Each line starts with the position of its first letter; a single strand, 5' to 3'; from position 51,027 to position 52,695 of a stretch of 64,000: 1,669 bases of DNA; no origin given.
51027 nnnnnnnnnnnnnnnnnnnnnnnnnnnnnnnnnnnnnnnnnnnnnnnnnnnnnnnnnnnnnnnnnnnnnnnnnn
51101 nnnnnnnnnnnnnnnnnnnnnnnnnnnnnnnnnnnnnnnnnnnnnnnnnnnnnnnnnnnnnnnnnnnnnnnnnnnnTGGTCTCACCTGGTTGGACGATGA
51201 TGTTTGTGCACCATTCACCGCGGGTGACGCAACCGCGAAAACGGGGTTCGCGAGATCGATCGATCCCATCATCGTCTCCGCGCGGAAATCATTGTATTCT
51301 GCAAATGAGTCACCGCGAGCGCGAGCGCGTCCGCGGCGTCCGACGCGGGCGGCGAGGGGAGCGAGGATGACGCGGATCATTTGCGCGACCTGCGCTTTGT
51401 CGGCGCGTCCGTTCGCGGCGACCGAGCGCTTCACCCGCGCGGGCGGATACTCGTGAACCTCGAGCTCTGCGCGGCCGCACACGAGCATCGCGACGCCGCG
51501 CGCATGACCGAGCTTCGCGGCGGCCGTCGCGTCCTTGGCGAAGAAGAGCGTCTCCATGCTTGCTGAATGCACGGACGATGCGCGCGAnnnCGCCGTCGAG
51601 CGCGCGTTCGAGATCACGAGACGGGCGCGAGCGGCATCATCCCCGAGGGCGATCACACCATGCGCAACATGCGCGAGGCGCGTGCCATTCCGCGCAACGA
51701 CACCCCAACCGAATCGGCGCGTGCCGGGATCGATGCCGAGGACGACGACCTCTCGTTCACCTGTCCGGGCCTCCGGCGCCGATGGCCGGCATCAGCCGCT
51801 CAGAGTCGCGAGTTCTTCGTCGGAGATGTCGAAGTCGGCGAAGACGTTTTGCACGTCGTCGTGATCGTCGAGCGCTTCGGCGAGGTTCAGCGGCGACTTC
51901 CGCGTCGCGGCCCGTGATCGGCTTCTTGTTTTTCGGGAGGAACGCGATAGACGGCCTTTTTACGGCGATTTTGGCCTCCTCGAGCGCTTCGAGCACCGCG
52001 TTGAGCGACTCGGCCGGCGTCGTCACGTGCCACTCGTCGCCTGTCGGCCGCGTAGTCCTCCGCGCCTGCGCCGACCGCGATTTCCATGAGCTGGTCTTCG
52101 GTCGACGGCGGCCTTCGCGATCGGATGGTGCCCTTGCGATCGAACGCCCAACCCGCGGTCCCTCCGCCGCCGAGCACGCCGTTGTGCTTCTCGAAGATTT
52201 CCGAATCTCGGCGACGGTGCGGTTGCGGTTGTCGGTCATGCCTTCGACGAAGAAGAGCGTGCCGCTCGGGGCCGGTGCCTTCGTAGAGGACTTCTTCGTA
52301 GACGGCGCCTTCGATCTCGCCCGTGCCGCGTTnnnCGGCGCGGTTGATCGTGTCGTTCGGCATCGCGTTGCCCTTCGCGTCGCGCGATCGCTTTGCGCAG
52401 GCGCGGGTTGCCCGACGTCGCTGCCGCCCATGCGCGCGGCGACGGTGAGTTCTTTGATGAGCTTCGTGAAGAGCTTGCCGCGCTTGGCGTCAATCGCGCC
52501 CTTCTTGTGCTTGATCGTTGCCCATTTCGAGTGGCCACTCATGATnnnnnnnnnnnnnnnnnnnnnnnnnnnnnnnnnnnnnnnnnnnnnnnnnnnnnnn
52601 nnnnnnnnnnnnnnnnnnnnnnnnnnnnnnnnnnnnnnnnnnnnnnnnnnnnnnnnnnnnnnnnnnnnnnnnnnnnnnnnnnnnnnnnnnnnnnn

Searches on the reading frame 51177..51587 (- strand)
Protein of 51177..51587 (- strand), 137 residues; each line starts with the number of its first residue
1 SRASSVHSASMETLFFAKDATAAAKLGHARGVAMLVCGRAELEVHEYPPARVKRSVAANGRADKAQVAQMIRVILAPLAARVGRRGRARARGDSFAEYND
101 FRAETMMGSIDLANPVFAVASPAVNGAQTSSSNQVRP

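Call 46: search_protein_families(library=pfam, proteins=[window:51177-51587:-], max_evalue=0.01)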
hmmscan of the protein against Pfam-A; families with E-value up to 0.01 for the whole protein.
window:51177-51587:- (137 aa): 1 family
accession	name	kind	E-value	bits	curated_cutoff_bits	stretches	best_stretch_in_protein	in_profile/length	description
PF02075.23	RuvC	-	1.7e-16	60.9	22.2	1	6-76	58-128/148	Crossover junction endodeoxyribonuclease RuvC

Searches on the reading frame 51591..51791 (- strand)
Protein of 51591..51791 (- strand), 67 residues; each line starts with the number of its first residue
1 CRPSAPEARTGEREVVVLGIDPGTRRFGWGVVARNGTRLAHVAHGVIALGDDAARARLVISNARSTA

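Call 46: search_protein_families(library=pfam, proteins=[window:51591-51791:-], max_evalue=0.01)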
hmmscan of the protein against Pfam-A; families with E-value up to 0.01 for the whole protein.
window:51591-51791:- (67 aa): 1 family
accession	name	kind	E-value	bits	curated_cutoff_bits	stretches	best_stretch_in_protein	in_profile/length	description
PF02075.23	RuvC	-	3.6e-07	30.6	22.2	1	17-58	1-42/148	Crossover junction endodeoxyribonuclease RuvC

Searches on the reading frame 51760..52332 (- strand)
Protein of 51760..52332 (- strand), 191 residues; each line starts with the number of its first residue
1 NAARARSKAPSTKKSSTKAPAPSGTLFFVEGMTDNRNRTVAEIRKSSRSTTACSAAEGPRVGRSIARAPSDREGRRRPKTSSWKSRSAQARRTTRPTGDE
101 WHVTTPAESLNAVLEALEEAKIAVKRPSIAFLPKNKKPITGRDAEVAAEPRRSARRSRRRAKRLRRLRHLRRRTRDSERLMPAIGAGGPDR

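Call 46: search_protein_families(library=pfam, proteins=[window:51760-52332:-], max_evalue=0.01)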
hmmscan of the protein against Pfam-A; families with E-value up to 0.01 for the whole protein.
window:51760-52332:- (191 aa): 1 family
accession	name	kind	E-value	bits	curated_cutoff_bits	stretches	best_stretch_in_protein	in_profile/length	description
PF01709.26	Transcrip_reg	-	2e-11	44.3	27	2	21-48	10-37/160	TACO1/YebC second and third domain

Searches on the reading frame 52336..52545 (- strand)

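Call 46: search_protein_families(library=pfam, proteins=[window:52336-52545:-], max_evalue=0.01)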
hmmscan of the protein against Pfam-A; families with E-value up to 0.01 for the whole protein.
window:52336-52545:- (70 aa): 1 family
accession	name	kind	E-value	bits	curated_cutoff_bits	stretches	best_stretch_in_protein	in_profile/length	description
PF20772.2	TACO1_YebC_N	-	2.1e-16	60.6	36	1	6-44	1-40/73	TACO1/YebC protein N-terminal domain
